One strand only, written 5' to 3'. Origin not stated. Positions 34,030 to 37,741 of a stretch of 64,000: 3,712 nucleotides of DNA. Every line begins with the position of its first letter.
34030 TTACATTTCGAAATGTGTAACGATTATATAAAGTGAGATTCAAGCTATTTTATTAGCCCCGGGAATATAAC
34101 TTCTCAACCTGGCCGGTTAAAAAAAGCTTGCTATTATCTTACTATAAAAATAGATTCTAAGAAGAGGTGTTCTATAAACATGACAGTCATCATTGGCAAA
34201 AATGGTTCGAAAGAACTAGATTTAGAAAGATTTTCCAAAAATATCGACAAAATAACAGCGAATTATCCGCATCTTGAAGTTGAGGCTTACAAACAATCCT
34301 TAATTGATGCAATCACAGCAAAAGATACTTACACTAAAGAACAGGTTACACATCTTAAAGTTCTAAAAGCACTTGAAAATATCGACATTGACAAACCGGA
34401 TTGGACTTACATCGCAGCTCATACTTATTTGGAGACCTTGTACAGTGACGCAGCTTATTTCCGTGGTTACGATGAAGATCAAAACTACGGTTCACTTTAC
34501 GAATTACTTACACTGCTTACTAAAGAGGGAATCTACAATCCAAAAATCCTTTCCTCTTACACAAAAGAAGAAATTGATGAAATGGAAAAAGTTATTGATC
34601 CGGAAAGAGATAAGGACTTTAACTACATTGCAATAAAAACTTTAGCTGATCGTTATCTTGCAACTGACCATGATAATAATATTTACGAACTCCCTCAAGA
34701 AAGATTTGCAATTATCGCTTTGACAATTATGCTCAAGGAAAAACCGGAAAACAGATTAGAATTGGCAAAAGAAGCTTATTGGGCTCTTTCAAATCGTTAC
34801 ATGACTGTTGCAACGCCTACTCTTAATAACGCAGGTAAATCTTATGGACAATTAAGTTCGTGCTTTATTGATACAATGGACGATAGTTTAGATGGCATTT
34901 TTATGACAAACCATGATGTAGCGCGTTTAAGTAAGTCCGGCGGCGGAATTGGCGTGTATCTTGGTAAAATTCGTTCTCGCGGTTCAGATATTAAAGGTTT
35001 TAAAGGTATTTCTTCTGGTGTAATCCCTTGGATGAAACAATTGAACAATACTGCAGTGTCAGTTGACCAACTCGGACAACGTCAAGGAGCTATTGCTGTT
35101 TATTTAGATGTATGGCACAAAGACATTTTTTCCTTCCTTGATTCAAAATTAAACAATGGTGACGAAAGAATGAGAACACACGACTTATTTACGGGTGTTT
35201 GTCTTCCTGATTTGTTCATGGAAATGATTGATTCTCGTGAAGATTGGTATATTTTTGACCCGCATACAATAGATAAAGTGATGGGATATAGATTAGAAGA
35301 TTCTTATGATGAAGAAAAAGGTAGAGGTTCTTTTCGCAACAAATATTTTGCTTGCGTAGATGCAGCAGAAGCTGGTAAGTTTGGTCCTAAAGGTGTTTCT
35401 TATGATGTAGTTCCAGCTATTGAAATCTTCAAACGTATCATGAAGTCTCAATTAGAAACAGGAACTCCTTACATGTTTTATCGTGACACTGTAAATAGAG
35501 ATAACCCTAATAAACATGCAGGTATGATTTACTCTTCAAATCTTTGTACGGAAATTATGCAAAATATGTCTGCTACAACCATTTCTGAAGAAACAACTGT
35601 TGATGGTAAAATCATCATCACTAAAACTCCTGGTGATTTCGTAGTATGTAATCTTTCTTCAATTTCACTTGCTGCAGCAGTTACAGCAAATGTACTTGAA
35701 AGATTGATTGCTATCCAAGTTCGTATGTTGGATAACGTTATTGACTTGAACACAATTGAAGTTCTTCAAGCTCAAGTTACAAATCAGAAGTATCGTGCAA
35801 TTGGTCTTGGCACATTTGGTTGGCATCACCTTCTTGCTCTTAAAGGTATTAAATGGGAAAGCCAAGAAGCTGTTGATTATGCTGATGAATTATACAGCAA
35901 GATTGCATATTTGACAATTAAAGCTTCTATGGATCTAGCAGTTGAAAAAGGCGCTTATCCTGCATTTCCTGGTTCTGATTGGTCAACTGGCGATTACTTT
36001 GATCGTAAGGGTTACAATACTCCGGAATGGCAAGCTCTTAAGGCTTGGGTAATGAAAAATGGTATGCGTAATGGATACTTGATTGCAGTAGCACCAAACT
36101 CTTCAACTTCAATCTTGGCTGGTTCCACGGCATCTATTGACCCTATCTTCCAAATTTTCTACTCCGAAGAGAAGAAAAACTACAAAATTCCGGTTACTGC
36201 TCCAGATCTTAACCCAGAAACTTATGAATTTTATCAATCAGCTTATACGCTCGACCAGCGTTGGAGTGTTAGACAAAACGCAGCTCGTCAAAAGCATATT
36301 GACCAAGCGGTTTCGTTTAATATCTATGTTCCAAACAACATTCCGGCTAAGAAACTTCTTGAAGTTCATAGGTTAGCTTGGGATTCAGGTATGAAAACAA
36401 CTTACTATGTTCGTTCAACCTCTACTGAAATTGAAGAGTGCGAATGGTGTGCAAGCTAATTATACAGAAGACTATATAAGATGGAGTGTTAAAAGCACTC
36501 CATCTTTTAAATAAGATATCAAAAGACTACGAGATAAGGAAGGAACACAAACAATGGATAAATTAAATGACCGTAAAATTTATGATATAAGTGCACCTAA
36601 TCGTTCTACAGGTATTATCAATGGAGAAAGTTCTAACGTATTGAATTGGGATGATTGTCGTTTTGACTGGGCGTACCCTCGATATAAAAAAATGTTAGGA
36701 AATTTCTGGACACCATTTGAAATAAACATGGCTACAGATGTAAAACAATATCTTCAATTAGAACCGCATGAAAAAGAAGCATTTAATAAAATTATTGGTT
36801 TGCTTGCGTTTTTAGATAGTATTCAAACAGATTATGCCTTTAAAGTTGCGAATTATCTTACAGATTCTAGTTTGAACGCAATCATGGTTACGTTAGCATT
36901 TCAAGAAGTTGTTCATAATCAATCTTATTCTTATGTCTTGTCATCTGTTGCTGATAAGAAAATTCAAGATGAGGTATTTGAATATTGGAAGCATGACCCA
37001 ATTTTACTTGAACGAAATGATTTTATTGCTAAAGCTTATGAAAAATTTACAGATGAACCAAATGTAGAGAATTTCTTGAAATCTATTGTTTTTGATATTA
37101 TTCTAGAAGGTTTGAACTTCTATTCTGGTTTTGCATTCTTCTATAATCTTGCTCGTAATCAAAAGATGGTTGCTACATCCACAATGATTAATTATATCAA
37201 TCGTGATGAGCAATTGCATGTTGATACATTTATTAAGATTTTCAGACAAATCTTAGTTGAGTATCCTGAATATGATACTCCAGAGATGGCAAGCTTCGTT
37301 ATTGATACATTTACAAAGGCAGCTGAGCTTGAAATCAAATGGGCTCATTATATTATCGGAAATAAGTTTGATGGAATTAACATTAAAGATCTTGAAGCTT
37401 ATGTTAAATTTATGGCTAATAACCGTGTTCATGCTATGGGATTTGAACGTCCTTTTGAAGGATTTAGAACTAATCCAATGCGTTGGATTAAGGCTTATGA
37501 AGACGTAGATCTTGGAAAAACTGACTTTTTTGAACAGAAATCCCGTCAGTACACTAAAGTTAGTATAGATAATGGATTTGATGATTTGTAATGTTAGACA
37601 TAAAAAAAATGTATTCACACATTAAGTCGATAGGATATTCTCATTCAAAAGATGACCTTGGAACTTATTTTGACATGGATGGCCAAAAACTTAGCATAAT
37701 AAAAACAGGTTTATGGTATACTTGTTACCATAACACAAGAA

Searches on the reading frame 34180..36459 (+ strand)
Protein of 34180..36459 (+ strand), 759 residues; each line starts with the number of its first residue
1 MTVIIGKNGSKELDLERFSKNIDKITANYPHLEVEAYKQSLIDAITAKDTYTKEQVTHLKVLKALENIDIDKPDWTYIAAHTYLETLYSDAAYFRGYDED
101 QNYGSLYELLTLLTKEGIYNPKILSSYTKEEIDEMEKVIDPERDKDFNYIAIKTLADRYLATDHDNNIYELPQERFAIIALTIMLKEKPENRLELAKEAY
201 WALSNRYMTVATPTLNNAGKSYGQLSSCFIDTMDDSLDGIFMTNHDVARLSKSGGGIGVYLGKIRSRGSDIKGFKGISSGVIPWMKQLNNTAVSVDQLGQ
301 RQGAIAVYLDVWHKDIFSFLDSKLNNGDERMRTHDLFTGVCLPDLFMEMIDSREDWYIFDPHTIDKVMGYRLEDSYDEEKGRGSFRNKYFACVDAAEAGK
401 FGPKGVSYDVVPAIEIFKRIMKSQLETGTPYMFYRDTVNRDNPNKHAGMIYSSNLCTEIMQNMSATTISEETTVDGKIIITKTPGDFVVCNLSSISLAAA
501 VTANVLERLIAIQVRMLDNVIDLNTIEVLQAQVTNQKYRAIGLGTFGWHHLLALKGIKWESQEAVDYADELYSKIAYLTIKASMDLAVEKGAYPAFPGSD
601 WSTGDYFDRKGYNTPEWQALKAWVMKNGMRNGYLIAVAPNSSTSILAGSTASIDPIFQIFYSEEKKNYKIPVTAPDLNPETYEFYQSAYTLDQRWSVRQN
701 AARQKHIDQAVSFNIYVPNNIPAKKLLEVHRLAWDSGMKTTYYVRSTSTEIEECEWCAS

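Call 18: search_protein_families(library=phrogs, proteins=[window:34180-36459:+], max_evalue=0.00001)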
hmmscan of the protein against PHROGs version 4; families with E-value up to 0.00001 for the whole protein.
window:34180-36459:+ (759 aa): 11 families
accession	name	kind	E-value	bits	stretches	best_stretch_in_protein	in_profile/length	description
phrog_84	-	DNA, RNA and nucleotide metabolism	1e-248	829.2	1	1-758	62-795/975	ribonucleoside-diphosphate reductase large subunit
phrog_3987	-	DNA, RNA and nucleotide metabolism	4.3e-133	445.3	1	5-494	7-459/467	ribonucleotide reductase large subunit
phrog_3844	-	moron, auxiliary metabolic gene and host takeover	2.5e-110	370.5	1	312-758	3-450/451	NrdA-like aerobic NDP reductase large subunit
phrog_22953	-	DNA, RNA and nucleotide metabolism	2.3e-74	250.8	1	259-456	2-201/201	ribonucleotide reductase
phrog_6132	-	DNA, RNA and nucleotide metabolism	5.9e-52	178.5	1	98-300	91-290/530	ribonucleotide reductase large subunit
phrog_30939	-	DNA, RNA and nucleotide metabolism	3.7e-26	92.3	1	204-319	477-590/977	ribonucleotide reductase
phrog_12229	-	DNA, RNA and nucleotide metabolism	3.9e-18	66.2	1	198-297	49-147/577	ribonucleotide reductase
phrog_10616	-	DNA, RNA and nucleotide metabolism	1.4e-11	45.6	1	674-758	5-110/111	ribonucleotide reductase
phrog_36555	-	DNA, RNA and nucleotide metabolism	3.7e-09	37.6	1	617-746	3-138/172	ribonucleotide reductase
phrog_33412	-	unknown function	1.8e-07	32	1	687-748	62-124/140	-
phrog_367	-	DNA, RNA and nucleotide metabolism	9.9e-07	28.3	0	489-587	398-501/701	ribonucleotide reductase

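Call 19: search_protein_families(library=pfam, proteins=[window:34180-36459:+], max_evalue=0.00001)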
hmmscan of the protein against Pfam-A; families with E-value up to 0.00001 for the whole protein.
window:34180-36459:+ (759 aa): 2 families
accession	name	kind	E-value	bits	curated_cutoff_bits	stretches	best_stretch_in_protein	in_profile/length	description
PF02867.20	Ribonuc_red_lgC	-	3.8e-159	531.1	23.9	1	226-744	1-523/523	Ribonucleotide reductase, barrel domain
PF00317.26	Ribonuc_red_lgN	-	1.1e-22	80.3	28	1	146-222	2-76/77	Ribonucleotide reductase, all-alpha domain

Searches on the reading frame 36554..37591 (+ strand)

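Call 18: search_protein_families(library=phrogs, proteins=[window:36554-37591:+], max_evalue=0.00001)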
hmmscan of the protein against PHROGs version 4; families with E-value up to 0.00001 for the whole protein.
window:36554-37591:+ (345 aa): 4 families
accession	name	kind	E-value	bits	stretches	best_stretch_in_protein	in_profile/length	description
phrog_86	-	DNA, RNA and nucleotide metabolism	2.2e-96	324.6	1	9-343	46-399/504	ribonucleoside diphosphate reductase small subunit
phrog_24856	-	DNA, RNA and nucleotide metabolism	7e-23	82.4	1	29-215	7-194/195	ribonucleotide reductase class Ia beta subunit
phrog_8368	-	DNA, RNA and nucleotide metabolism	4.1e-22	79.8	1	207-344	3-146/156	aerobic NDP reductase small subunit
phrog_10582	-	DNA, RNA and nucleotide metabolism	4.2e-14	53.4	1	25-165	22-161/255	ribonucleotide reductase class Ia beta subunit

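Call 19: search_protein_families(library=pfam, proteins=[window:36554-37591:+], max_evalue=0.00001)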
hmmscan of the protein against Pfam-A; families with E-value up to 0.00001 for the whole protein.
window:36554-37591:+ (345 aa): 1 family
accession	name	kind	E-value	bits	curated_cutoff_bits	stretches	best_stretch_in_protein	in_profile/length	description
PF00268.27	Ribonuc_red_sm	-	4.8e-72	243.1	33.6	1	30-308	2-281/281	Ribonucleotide reductase, small chain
